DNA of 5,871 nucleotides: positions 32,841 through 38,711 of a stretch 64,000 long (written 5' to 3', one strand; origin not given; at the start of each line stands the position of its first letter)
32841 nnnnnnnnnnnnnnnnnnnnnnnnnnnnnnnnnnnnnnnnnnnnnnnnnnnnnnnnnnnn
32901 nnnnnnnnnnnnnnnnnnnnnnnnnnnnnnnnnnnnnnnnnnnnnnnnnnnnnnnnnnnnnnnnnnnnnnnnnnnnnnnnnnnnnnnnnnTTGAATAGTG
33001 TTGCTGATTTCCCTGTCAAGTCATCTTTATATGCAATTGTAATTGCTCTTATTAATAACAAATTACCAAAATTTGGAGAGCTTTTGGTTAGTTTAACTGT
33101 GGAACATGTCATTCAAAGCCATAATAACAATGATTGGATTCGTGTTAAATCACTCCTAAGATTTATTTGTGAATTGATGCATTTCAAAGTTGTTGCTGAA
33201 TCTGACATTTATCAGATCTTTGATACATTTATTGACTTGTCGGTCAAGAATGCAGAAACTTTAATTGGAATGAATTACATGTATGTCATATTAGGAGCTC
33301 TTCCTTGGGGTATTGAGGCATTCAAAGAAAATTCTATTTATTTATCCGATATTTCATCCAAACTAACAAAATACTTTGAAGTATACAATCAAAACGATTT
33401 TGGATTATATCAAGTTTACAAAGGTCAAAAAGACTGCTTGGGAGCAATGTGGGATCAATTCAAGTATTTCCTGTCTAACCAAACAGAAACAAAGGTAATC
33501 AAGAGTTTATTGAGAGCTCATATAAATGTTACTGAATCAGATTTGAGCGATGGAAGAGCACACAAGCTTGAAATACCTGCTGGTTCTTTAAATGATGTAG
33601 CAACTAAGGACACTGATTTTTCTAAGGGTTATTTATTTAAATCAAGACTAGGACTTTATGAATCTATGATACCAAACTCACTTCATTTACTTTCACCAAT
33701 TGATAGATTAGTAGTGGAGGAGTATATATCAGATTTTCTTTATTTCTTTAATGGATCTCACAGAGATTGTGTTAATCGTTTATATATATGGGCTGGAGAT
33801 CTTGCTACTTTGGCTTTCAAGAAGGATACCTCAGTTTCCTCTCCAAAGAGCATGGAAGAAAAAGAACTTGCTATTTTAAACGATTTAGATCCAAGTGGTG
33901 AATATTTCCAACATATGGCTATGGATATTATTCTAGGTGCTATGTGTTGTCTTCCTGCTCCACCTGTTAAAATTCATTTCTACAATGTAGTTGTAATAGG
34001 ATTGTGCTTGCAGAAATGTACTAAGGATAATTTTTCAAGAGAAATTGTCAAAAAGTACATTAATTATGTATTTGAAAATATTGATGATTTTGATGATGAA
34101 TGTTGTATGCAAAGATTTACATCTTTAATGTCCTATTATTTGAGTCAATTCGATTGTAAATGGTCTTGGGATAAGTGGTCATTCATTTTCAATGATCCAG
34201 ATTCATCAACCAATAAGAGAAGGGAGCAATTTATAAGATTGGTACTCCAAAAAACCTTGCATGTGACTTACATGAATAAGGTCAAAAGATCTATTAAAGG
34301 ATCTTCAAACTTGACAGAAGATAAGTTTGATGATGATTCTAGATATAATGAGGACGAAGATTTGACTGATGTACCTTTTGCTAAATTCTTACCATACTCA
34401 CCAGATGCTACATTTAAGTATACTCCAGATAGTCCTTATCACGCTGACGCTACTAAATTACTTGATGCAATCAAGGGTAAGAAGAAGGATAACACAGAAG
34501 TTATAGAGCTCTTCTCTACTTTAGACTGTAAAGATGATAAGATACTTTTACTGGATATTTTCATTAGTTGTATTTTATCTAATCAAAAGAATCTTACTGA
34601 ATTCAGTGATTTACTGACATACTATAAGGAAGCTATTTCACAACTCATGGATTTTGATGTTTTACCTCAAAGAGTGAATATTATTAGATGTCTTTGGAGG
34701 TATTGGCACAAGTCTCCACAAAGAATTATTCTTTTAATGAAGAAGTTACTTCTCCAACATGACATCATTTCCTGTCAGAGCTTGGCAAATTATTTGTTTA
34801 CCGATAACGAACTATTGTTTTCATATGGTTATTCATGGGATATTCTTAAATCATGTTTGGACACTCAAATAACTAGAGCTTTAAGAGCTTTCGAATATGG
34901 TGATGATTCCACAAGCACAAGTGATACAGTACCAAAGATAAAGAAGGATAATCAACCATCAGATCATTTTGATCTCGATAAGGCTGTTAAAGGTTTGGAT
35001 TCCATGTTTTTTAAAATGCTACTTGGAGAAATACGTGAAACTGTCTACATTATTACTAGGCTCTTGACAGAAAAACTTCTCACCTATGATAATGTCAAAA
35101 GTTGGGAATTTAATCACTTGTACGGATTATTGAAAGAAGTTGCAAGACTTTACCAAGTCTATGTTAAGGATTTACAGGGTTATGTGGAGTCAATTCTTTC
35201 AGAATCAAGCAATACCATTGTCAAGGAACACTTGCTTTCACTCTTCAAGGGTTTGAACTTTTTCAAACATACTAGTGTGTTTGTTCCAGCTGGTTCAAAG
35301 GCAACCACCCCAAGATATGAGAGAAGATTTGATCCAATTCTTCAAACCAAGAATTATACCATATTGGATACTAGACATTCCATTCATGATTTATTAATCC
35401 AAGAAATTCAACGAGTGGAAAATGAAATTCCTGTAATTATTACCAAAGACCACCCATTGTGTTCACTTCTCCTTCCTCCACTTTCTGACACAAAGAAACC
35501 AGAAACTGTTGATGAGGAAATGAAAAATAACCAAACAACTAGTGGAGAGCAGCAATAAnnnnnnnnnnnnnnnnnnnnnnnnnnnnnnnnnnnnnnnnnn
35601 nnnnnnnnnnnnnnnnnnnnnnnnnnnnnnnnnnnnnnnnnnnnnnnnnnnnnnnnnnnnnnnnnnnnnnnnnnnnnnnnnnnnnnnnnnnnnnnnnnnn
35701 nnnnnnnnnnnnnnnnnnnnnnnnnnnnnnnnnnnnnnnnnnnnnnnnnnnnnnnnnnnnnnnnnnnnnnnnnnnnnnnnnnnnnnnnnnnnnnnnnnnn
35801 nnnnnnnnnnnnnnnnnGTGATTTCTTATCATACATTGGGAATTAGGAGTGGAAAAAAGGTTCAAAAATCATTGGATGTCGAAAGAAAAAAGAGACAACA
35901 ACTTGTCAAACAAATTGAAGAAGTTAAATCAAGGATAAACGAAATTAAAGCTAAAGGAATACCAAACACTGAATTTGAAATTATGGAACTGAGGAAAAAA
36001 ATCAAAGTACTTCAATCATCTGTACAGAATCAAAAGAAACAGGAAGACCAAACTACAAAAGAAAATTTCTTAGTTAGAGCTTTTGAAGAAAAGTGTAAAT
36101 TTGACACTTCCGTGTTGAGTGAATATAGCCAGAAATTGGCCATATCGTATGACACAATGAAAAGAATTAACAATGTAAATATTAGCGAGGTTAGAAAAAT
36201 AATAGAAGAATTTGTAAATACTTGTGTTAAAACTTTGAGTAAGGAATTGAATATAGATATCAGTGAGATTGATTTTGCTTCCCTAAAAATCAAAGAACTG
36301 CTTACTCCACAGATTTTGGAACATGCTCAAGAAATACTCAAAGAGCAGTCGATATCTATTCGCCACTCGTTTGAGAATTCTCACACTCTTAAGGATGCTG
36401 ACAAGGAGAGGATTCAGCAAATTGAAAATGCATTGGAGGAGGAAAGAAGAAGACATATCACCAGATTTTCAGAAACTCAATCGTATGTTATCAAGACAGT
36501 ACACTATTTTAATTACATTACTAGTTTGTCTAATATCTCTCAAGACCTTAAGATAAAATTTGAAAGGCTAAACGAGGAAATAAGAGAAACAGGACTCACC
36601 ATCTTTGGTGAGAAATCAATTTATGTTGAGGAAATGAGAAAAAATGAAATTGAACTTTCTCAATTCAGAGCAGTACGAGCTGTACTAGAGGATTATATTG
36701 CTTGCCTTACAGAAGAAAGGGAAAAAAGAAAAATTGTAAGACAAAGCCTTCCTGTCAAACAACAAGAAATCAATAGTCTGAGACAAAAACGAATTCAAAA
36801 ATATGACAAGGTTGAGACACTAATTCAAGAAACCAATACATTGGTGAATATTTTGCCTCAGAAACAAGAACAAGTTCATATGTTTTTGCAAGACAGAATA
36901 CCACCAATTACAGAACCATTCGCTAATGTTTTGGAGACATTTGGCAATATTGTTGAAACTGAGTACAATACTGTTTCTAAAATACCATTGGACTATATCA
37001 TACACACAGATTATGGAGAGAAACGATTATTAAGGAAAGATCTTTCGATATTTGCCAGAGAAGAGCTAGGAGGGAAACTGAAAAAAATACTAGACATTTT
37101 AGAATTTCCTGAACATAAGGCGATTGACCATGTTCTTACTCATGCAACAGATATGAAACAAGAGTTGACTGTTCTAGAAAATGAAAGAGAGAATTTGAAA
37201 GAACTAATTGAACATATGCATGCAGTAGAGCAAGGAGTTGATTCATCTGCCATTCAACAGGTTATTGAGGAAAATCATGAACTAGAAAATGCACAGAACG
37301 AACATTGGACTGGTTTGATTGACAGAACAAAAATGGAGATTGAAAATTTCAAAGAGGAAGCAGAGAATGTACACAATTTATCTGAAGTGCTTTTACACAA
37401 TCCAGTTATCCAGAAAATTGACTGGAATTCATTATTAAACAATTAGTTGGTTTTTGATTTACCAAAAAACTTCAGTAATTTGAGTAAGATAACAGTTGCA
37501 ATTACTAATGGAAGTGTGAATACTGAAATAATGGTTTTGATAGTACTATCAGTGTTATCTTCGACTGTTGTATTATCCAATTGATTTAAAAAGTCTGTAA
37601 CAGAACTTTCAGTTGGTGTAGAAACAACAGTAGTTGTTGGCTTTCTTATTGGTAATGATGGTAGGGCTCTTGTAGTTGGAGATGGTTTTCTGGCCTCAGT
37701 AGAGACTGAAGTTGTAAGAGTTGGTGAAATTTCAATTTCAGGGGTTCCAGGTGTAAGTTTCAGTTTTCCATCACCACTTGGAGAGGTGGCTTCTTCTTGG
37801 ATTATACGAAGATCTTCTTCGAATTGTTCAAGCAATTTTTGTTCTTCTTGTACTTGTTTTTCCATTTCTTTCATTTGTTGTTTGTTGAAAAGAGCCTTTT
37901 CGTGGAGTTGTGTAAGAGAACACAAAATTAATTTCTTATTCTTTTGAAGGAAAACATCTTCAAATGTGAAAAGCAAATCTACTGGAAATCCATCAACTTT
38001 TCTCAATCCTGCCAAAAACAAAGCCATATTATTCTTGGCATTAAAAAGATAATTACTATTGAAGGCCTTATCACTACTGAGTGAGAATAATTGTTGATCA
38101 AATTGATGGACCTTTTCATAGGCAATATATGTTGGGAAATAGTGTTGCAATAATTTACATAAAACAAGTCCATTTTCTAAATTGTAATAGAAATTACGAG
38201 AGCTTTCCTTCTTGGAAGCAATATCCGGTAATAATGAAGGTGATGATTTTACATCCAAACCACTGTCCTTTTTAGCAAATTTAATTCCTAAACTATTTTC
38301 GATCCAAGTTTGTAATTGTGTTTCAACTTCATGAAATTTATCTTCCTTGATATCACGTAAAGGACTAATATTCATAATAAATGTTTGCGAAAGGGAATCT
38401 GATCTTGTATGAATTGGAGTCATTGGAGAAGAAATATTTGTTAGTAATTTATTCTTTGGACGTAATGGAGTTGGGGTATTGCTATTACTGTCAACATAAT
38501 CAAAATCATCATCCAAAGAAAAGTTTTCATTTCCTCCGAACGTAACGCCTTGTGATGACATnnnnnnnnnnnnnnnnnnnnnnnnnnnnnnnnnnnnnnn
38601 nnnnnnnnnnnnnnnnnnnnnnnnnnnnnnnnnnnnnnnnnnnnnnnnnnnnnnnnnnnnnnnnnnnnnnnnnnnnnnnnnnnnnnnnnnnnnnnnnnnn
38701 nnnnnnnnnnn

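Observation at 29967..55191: Recurrent palindromic E2F-type motif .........(A) sits 25-45 nt upstream of start codons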

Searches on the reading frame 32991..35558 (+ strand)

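Call 8: search_protein_families(library=pfam, proteins=[window:32991-35558:+])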
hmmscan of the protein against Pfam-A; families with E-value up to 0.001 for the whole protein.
window:32991-35558:+ (855 aa): 3 families
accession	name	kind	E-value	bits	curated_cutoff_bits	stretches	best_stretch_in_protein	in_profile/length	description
PF09090.17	MIF4G_like_2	-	2.5e-36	125.9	22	1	475-725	1-262/263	MIF4G like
PF09088.17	MIF4G_like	-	3.1e-12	47.1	27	1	297-434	56-188/191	MIF4G like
PF02854.25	MIF4G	-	8.1e-10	39.2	30.8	1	8-118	49-159/203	MIF4G domain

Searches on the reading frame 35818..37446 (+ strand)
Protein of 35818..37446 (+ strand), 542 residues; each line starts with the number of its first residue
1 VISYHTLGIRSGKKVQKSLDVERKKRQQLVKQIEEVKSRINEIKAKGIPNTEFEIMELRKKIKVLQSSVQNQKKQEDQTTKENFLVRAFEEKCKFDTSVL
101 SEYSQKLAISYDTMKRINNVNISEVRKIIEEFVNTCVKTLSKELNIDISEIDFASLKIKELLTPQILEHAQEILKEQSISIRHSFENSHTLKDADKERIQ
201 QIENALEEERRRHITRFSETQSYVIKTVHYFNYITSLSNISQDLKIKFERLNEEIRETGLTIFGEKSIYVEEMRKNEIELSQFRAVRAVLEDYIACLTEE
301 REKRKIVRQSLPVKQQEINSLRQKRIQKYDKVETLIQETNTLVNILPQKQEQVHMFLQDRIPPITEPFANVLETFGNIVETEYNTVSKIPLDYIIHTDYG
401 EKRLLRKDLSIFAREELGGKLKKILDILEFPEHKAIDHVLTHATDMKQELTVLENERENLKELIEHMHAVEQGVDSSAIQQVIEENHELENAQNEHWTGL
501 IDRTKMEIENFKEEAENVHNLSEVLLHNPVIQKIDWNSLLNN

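Call 8: search_protein_families(library=pfam, proteins=[window:35818-37446:+])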
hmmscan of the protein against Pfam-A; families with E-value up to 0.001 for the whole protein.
window:35818-37446:+ (542 aa): 1 family
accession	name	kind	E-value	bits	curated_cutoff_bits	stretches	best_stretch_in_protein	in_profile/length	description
PF14817.11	HAUS5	-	6.9e-21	75.2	25.6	1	181-518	281-612/643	HAUS augmin-like complex subunit 5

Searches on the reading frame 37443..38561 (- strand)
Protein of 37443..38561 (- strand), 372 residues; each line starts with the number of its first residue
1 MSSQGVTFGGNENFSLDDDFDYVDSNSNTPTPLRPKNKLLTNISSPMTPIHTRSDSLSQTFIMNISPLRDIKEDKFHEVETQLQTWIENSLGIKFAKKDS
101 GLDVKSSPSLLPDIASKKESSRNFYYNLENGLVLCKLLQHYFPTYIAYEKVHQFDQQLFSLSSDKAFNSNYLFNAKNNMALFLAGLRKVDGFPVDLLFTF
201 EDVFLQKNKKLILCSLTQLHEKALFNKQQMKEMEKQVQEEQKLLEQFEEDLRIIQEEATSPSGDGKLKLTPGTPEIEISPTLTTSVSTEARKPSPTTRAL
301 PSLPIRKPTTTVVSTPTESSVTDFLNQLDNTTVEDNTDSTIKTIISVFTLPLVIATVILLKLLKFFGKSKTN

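Call 8: search_protein_families(library=pfam, proteins=[window:37443-38561:-])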
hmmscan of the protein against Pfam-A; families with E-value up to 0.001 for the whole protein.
window:37443-38561:- (372 aa): 1 family
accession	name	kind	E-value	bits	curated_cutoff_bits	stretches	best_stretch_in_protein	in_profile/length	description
PF00307.36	CH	-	7.3e-09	36.2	26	1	115-222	24-106/109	Calponin homology (CH) domain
